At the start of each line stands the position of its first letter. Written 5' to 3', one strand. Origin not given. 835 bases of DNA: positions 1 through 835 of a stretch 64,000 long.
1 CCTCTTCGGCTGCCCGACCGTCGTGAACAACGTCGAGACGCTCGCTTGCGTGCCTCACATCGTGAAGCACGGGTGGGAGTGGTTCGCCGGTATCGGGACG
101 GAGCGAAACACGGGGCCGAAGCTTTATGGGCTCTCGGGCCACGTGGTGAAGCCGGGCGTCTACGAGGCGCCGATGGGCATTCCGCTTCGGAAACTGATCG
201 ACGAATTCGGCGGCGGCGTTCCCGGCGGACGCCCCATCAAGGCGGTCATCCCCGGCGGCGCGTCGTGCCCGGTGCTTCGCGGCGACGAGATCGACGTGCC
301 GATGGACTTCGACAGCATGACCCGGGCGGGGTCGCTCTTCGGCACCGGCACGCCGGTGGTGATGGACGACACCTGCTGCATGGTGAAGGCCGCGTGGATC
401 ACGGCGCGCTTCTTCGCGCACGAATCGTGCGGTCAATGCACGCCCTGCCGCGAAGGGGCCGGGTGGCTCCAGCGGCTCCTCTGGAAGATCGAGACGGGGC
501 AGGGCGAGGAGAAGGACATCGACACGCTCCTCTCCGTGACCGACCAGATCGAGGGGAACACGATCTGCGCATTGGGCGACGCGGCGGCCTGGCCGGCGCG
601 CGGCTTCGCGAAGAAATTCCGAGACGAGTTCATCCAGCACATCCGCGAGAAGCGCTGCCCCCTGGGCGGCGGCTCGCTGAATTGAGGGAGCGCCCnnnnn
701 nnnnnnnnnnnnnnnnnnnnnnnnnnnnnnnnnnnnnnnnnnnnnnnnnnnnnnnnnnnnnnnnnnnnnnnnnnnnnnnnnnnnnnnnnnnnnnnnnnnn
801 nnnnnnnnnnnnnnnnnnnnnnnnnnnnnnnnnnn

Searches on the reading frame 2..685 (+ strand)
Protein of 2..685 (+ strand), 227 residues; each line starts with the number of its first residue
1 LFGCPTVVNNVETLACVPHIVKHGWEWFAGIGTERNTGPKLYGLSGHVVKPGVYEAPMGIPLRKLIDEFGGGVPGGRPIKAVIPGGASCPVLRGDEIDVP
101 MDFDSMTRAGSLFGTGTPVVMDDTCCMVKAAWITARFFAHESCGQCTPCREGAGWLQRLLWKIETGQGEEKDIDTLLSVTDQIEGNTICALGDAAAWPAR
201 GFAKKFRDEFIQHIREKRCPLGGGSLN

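Call 21: search_protein_families(library=pfam, proteins=[window:2-685:+], max_evalue=0.0001)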
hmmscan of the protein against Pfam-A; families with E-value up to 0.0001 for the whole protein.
window:2-685:+ (227 aa): 3 families
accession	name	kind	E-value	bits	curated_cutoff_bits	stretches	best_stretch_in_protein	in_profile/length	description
PF10589.14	NADH_4Fe-4S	-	1.2e-31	108.8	23.5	1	131-213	3-85/85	NADH-ubiquinone oxidoreductase-F iron-sulfur binding region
PF10531.15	SLBB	-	3.7e-08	33.5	27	1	44-91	4-54/55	SLBB domain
PF22461.2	SLBB_2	-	3.8e-08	33.7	27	1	42-96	3-59/79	SLBB domain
